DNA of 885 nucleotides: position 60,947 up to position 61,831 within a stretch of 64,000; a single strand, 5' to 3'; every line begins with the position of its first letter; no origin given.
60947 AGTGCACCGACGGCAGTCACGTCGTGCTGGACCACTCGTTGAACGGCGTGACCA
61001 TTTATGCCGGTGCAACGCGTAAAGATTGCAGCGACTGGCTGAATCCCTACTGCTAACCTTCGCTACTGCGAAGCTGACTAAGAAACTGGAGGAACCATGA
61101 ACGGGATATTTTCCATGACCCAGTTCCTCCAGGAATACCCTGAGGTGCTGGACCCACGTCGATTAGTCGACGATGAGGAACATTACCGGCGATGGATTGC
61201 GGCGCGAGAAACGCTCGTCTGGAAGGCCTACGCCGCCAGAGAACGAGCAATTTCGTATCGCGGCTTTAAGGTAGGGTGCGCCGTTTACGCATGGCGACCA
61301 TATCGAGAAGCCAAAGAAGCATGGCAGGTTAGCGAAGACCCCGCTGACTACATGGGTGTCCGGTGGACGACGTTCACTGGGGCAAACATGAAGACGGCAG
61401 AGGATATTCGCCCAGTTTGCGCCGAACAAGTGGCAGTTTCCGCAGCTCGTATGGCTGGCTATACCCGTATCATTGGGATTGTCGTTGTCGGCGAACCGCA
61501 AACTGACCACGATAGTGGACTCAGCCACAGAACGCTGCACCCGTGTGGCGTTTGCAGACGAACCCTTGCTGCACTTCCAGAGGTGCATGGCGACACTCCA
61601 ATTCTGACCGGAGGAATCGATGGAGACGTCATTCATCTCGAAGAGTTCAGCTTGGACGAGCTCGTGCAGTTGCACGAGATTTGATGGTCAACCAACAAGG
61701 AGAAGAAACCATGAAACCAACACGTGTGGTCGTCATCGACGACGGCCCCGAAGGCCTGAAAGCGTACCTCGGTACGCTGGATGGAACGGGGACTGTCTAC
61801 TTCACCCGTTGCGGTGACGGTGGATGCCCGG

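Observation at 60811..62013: High-GC, strong-SD three-gene module encoding a CDA-fold deaminase flanked by two small proteins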

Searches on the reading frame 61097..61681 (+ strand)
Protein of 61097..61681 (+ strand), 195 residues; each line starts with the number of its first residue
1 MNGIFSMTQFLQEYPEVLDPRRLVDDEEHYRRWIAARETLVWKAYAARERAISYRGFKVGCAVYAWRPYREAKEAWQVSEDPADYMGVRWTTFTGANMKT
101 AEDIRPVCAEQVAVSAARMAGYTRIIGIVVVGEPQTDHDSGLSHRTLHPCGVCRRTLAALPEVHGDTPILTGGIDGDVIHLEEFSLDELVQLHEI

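Call 6: search_protein_families(library=pfam, proteins=[window:61097-61681:+], max_evalue=0.1)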
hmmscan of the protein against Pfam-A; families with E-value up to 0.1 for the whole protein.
window:61097-61681:+ (195 aa): 2 families
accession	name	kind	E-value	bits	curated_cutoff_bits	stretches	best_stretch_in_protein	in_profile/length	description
PF00383.29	dCMP_cyt_deam_1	-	4.8e-07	30.1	25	1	44-158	11-91/102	Cytidine and deoxycytidylate deaminase zinc-binding region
PF14421.12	LmjF365940-deam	-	0.056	13.6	27.1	1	104-170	150-202/218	LmjF365940 subfamily CDD/CDA-like deaminase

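Call 7: search_protein_families(library=ncbifam, proteins=[window:61097-61681:+], max_evalue=1)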
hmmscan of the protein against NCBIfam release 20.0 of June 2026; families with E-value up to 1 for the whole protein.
window:61097-61681:+ (195 aa): 7 families
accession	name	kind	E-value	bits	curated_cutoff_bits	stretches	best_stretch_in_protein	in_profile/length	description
NF004064.0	PRK05578.1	equivalog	7.5e-09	35.7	74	1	38-158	7-97/130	cytidine deaminase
TIGR01354.1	cyt_deam_tetra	equivalog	5.2e-08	33.2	113.65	1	91-177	33-107/126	cytidine deaminase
NF009076.0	PRK12411.1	equivalog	6.3e-06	26.2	216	1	92-179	37-113/132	cytidine deaminase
NF005314.0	PRK06848.1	equivalog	6.7e-06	26.2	131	1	97-157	45-104/139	cytidine deaminase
NF006537.0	PRK09027.1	equivalog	0.0082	15.6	153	1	89-134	81-128/295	cytidine deaminase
NF006155.0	PRK08298.1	equivalog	0.039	13.9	129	1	99-159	43-98/136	cytidine deaminase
TIGR01355.1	cyt_deam_dimer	equivalog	0.088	12.1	275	1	92-160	56-111/283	cytidine deaminase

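Call 8: search_protein_families(library=phrogs, proteins=[window:61097-61681:+], max_evalue=1)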
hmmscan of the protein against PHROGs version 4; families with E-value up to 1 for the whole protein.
window:61097-61681:+ (195 aa): 1 family
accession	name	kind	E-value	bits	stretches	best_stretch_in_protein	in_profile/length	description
phrog_30530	-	unknown function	0.082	13.8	1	75-85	28-38/50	-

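Call 9: search_protein_families(library=padloc, proteins=[window:61097-61681:+], max_evalue=1)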
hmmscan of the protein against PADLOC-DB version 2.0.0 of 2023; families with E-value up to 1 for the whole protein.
window:61097-61681:+ (195 aa): 0 families

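Call 10: search_solved_structures(query=window:61097-61681:+, max_evalue=10, show_alignments=3)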
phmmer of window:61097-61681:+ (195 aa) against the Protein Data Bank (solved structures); distinct sequences matched with E-value up to 10: 11.
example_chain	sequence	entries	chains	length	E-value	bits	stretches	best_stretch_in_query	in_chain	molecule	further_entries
7zob_A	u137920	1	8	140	0.00059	22.6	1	90-172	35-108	Metagenomic cytidine deaminase Cdd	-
3dmo_A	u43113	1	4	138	0.00078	22.2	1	92-163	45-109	Cytidine deaminase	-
1r5t_A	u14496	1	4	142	0.0044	19.8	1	92-158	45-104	Cytidine deaminase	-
2d30_A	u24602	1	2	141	0.014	18.1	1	93-179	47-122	cytidine deaminase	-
1mq0_A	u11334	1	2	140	0.053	16.2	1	91-158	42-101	Cytidine Deaminase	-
1zab_A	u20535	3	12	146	0.1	15.3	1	92-157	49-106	Cytidine deaminase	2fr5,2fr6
3oj6_A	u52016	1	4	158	0.17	14.6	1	107-164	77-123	Blasticidin-S deaminase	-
5yix_A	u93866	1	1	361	0.18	14.5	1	81-135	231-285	RNA polymerase sigma factor RpoD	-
7ye1_F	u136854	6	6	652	0.43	13.3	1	81-135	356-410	RNA polymerase sigma factor RpoD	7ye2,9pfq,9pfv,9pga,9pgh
3r2n_A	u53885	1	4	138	2.6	10.7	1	93-158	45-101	Cytidine deaminase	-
3mpz_A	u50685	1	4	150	3.5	10.3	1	92-158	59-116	Cytidine deaminase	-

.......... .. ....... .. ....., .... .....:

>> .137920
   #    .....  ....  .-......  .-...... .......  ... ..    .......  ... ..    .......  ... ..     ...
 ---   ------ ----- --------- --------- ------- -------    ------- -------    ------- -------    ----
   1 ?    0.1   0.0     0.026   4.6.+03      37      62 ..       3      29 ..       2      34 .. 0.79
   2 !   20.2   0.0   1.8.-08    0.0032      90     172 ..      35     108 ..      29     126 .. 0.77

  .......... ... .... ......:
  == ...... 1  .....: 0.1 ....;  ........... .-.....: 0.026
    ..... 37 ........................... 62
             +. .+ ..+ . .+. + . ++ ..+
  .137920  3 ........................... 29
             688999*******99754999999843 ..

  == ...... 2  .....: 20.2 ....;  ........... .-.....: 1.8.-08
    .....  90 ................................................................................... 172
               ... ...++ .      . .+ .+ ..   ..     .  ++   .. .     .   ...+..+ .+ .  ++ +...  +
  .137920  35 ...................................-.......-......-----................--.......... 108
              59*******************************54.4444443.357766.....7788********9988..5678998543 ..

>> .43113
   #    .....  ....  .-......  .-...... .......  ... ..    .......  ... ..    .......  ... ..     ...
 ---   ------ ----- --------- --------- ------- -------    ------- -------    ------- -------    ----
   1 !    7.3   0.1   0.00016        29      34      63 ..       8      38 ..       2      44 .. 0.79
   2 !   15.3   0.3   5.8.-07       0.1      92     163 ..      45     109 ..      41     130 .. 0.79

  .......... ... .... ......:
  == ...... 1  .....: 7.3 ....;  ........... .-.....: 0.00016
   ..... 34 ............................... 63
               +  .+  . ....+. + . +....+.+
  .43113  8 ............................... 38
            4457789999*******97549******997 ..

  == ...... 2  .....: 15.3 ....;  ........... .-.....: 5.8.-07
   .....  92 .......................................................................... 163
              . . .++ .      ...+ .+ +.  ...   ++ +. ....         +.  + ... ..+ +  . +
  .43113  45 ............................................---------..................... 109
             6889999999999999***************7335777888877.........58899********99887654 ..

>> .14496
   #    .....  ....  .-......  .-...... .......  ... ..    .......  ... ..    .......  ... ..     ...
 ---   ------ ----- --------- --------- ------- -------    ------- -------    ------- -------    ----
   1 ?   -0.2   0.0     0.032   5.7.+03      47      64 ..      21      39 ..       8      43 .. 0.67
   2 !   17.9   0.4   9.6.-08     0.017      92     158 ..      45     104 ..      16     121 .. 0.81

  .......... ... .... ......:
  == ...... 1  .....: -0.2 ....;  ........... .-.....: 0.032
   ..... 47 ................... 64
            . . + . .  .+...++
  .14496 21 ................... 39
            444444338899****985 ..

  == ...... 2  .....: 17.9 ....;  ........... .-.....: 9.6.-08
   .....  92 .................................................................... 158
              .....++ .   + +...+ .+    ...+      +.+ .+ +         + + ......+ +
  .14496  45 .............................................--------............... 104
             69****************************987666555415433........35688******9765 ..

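Call 11: find_homologous_proteins(query=window:61097-61681:+, max_evalue=0.001)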
Query window:61097-61681:+ (195 aa): 32 proteins with E <= 0.001 among 728 candidates.
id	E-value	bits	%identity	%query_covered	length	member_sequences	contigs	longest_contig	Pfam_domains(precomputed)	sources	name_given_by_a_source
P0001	1.1e-125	435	100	97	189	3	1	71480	PF00383.30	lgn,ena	-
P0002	1.1e-105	369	81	99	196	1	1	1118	PF00383.30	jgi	jgi:cytidine deaminase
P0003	1.4e-75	271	63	98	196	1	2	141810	PF00383.30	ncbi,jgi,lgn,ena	ncbi:MAG: hypothetical protein WC817_03360 [Patescibacteria group bacterium]|jgi:cytidine deaminase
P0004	4.9e-74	266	61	99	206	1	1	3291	PF00383.30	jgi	jgi:cytidine deaminase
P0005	4.6e-49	185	78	55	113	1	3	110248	-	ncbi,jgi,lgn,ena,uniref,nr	ncbi:hypothetical protein COV04_03215 [Candidatus Uhrbacteria bacterium CG10_big_fil_rev_8_21_14_0_1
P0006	6.7e-48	181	57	73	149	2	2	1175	PF00383.30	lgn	-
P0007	1.1e-37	148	45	97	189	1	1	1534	PF00383.30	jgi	-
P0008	7.6e-37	145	46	98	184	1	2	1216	PF00383.30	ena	-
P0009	5.8e-35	139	44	98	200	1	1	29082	PF00383.30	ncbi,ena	-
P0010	2.7e-34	136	44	98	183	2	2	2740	PF00383.30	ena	-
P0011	7.4e-34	135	43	98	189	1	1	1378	PF00383.30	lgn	-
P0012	3.2e-33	133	46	96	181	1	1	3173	PF00383.30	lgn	-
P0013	1.2e-31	128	40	97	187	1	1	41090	PF00383.30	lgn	-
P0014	2.1e-31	127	42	99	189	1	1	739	PF00383.30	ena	-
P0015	3.8e-31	126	45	79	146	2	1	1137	PF00383.30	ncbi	-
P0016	3.7e-30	123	41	90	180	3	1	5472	PF00383.30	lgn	-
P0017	1.4e-29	121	42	92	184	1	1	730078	PF00383.30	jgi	jgi:cytidine deaminase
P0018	1.7e-29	121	43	96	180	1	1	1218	PF00383.30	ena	-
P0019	8.5e-26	109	38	99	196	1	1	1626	PF00383.30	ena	-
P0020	2.7e-25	107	41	90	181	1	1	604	PF00383.30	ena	-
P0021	3.3e-25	107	40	86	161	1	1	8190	PF00383.30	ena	-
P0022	1.5e-23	101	41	82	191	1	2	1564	PF00383.30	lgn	-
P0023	9.6e-23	99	39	88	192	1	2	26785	PF00383.30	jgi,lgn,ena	-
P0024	1.7e-22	98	45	75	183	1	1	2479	PF00383.30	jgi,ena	-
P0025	3.3e-22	97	40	87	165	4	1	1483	PF00383.30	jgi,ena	-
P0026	1.7e-21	95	42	80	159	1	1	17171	PF00383.30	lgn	-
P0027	6.6e-21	93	36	98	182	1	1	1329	PF00383.30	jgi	jgi:cytidine deaminase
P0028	1.3e-19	88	41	86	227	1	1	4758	PF00383.30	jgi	jgi:cytidine deaminase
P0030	1.6e-12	65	32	78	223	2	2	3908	PF00383.30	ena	-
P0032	4.7e-10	57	34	78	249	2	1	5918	PF00383.30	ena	-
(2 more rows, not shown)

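Call 12: find_encoding_contigs(protein=P0003, flank=6000, max_places=2)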
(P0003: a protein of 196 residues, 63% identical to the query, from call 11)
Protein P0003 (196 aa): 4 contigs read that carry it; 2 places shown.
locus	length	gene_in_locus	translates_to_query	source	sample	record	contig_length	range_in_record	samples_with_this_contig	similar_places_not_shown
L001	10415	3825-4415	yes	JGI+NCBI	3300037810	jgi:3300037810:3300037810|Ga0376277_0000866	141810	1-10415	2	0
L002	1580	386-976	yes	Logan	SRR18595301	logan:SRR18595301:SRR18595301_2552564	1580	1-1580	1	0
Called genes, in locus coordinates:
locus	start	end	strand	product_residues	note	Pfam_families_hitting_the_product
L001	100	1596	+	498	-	-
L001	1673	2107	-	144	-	PF16320:Ribosomal_L12_N, PF00542:Ribosomal_L12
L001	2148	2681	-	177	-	PF00466:Ribosomal_L10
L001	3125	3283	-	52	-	-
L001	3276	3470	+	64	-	-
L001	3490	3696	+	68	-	-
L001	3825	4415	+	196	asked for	PF00383:dCMP_cyt_deam_1 (faint)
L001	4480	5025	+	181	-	-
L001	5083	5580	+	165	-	PF03479:PCC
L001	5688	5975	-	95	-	PF07883:Cupin_2 (weak)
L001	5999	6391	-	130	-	PF05014:Nuc_deoxyrib_tr (weak)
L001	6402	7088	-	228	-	PF00696:AA_kinase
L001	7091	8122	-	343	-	PF02618:YceG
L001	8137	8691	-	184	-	PF28549:NDPSase_N, PF00293:NUDIX, PF22327:Nudt16-like (weak)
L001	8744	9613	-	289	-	PF00702:Hydrolase (weak), PF12710:HAD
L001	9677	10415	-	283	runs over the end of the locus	PF01149:Fapy_DNA_glyco, PF05833:NFACT_N (weak), PF06831:H2TH, PF06827:zf-FPG_IleRS (faint)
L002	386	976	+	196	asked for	PF00383:dCMP_cyt_deam_1 (faint)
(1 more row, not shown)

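Call 13: find_encoding_contigs(protein=P0005, flank=6000, max_places=2)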
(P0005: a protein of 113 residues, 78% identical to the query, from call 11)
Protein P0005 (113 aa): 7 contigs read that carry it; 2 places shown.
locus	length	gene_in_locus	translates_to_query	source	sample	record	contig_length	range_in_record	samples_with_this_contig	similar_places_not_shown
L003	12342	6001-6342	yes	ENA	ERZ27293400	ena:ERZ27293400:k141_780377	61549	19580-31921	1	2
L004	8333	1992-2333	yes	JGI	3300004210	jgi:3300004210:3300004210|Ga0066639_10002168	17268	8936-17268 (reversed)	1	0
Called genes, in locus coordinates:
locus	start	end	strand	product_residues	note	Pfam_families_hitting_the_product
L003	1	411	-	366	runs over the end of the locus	PF11258:DUF3048, PF17479:DUF3048_C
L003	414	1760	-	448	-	PF22053:DUF6938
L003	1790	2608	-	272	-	PF01261:AP_endonuc_2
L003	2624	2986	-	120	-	-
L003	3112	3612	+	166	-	-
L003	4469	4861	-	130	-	-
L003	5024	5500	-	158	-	-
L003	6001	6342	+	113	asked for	-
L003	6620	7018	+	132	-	-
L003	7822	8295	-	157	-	-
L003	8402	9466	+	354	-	PF00814:TsaD, PF22521:HypF_C_2 (weak)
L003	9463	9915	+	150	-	PF02367:TsaE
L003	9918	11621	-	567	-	PF00437:T2SSE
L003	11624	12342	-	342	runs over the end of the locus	PF25231:DUF7847 (faint)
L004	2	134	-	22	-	?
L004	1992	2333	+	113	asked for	-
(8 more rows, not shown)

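Call 14: find_encoding_contigs(protein=P0017, flank=6000, max_places=2)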
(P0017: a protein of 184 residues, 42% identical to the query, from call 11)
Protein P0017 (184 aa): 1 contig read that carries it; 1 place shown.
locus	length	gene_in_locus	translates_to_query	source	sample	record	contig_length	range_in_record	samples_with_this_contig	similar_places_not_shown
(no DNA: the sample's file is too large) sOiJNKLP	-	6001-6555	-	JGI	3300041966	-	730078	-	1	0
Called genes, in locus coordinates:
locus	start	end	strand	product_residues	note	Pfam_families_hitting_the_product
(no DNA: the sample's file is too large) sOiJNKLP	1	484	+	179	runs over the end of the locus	PF17763:Asparaginase_C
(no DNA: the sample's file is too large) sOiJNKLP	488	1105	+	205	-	PF00300:His_Phos_1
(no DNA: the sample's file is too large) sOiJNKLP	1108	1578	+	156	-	PF00293:NUDIX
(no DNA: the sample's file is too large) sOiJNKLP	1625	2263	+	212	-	PF00702:Hydrolase, PF13419:HAD_2, PF13242:Hydrolase_like (weak)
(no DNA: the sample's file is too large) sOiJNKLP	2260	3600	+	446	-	PF11700:ATG22, PF07690:MFS_1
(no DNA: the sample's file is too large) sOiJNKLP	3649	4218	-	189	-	-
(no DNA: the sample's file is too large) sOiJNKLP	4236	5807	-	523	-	PF07690:MFS_1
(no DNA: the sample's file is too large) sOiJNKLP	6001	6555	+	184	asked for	PF00383:dCMP_cyt_deam_1 (weak)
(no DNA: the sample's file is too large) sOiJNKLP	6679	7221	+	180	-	PF02698:DUF218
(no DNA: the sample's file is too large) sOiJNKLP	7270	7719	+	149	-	-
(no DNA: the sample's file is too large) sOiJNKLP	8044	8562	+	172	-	PF00466:Ribosomal_L10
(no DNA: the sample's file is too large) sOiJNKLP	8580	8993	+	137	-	PF16320:Ribosomal_L12_N, PF00542:Ribosomal_L12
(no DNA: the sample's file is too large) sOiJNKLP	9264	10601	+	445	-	PF01336:tRNA_anti-codon, PF00152:tRNA-synt_2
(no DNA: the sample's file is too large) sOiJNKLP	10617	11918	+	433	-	PF01336:tRNA_anti-codon, PF00152:tRNA-synt_2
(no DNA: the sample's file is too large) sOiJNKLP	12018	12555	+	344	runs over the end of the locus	PF04909:Amidohydro_2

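Call 25: find_encoding_contigs(protein=P0009, flank=6000, max_places=1)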
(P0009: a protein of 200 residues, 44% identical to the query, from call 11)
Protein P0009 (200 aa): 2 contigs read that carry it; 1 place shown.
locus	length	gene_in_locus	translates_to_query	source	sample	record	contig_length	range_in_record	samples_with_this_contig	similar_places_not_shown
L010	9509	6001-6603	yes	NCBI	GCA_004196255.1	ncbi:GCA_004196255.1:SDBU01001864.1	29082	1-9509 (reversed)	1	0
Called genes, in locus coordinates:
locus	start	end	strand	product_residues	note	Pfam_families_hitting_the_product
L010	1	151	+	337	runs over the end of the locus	-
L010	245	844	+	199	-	PF01936:NYN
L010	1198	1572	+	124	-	-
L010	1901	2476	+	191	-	PF13453:Zn_ribbon_TFIIB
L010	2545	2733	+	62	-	-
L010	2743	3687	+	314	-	PF04055:Radical_SAM (weak)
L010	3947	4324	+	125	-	-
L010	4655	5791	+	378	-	PF00930:DPPIV_N (faint), PF07676:PD40 (faint), PF26550:Tricorn_2nd, PF26549:Tricorn_N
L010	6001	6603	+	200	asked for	PF00383:dCMP_cyt_deam_1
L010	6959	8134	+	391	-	PF00206:Lyase_1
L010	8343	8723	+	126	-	PF05973:Gp49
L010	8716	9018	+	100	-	PF13560:HTH_31 (weak), PF12844:HTH_19 (weak), PF01381:HTH_3, PF13443:HTH_26 (weak)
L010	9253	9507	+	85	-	?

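Call 26: find_encoding_contigs(protein=P0013, flank=6000, max_places=1)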
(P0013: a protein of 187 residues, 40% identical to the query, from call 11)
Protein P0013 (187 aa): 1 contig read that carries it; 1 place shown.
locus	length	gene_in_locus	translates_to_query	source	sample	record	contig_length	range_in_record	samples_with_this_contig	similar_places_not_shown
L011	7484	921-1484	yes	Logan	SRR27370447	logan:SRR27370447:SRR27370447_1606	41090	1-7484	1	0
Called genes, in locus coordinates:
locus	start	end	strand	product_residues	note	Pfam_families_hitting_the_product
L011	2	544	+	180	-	?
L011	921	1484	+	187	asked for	PF00383:dCMP_cyt_deam_1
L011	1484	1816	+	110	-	-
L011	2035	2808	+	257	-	PF01135:PCMT (weak), PF13847:Methyltransf_31, PF08241:Methyltransf_11, PF13649:Methyltransf_25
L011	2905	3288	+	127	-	-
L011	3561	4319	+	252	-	-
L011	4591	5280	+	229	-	PF00005:ABC_tran, PF13304:AAA_21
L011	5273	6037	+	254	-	PF00950:ABC-3, PF01032:FecCD (weak)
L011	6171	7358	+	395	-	PF00989:PAS, PF08448:PAS_4 (faint), PF13426:PAS_9, PF00512:HisKA, PF02518:HATPase_c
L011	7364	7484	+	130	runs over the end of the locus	PF00072:Response_reg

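Call 27: find_encoding_contigs(protein=P0023, flank=6000, max_places=1)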
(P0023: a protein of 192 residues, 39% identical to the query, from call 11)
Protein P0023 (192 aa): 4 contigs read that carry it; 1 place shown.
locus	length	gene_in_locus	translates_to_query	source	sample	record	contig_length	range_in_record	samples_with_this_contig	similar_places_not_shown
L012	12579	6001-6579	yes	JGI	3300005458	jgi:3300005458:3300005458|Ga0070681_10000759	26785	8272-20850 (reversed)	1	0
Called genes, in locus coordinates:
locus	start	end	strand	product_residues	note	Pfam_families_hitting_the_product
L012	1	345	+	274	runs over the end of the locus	PF00116:COX2 (faint), PF06481:COX_ARM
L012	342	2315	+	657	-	PF00115:COX1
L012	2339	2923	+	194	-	PF00510:COX3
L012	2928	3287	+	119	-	PF03626:COX4_pro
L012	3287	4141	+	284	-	PF01040:UbiA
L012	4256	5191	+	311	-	PF01379:Porphobil_deam, PF03900:Porphobil_deamC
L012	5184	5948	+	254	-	PF02602:HEM4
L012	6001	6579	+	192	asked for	PF00383:dCMP_cyt_deam_1 (weak)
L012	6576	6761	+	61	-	-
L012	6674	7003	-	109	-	-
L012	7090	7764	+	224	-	PF06778:Chlor_dismutase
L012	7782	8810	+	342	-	PF01208:URO-D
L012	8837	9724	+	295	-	PF00762:Ferrochelatase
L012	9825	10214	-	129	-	PF13564:DoxX_2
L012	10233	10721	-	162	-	PF10604:Polyketide_cyc2 (weak), PF08327:AHSA1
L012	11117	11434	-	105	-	-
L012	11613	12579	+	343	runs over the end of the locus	PF13412:HTH_24 (faint), PF00891:Methyltransf_2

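Call 28: find_encoding_contigs(protein=P0026, flank=6000, max_places=1)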
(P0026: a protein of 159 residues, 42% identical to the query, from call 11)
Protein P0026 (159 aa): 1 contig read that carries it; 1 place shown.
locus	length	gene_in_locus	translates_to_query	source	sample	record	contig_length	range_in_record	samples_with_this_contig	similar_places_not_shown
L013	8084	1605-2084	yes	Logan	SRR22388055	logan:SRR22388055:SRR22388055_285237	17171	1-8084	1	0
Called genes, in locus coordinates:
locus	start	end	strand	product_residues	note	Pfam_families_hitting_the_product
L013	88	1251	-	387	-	PF02899:Phage_int_SAM_1, PF13495:Phage_int_SAM_4, PF22823:MrpR_C_cat (weak), PF00589:Phage_integrase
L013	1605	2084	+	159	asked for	PF00383:dCMP_cyt_deam_1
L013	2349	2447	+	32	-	-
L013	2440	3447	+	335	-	PF11617:Cu-binding_MopE (weak)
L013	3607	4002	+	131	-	-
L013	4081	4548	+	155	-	PF00588:SpoU_methylase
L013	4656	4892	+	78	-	-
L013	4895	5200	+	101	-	-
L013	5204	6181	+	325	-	PF00294:PfkB, PF08543:Phos_pyr_kin (weak)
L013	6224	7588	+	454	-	PF01071:GARS_A (weak), PF02655:ATP-grasp_3 (weak), PF07478:Dala_Dala_lig_C (weak), PF13535:ATP-grasp_4, PF18603:LAL_C2 (weak)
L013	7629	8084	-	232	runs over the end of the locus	-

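Call 41: predict_structure(alignment_id=A1)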
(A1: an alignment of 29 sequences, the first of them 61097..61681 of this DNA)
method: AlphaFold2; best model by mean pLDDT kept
length: 195 residues; sequences in the alignment: 29
mean_pLDDT: 94.1   pTM: 0.88
mean pLDDT of the five models: 94.1, 93.7, 93.4, 93.0, 92.9
residues with pLDDT >= 90: 165; 70-90: 26; 50-70: 2; < 50: 2
segments of 3 or more residues with pLDDT < 50: none
pLDDT, mean of each block of 10 residues (from residue 1): 73 89 94 97 98 96 97 90 91 98 97 98 98 94 95 97 98 93 98 87
secondary structure, 60 per line:
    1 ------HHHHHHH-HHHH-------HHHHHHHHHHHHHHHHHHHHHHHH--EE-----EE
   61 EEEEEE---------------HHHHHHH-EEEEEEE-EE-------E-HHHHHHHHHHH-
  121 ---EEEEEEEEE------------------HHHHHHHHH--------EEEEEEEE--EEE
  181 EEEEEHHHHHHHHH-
elements in order: H7-13 H15-18 H26-49 E59-66 H82-88 E90-96 H109-119 E124-132 H151-159 E168-175 E178-185 H186-194

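Call 43: search_protein_representatives(alignment_id=A1)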
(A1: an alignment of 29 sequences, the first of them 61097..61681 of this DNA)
Query: 29 sequences, 184 profile positions. Proteins with E-value up to 0.001 (for the whole library): 2869; up to 1e-10: 724; up to 1e-30: 164. The best 150 are listed.
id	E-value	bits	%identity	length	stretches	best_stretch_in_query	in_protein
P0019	6.8e-65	234.3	-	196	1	4-183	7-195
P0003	4.8e-64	231.5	-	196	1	5-183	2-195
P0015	1.1e-62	227.0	-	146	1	42-181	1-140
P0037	1.9e-61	223.1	-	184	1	16-182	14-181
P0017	1.3e-57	210.6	-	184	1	16-180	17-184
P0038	4.9e-56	205.4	-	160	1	28-183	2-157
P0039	2.1e-54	200.1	-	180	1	17-181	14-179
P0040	6.6e-53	195.2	-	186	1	19-181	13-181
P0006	3.6e-51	189.6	-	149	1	45-182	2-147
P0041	9.5e-50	184.9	-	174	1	34-181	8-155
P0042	1.5e-49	184.3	-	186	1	14-182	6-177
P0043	6.8e-49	182.2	-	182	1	22-183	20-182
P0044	7.0e-48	178.9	-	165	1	23-181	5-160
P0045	2.6e-47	177.0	-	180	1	29-181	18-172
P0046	5.6e-47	175.9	-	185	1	20-180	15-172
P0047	8.1e-47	175.4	-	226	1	24-181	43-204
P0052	4.3e-45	169.8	-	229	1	20-182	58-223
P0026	4.3e-44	166.5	-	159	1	35-180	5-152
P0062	2.5e-43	164.0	-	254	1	26-182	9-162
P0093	2.4e-38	147.8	-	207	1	27-164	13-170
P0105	1.0e-36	142.4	-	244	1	16-138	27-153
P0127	4.4e-35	137.1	-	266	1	40-182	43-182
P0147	9.1e-34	132.8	-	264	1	37-183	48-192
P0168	2.4e-32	128.2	-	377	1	30-183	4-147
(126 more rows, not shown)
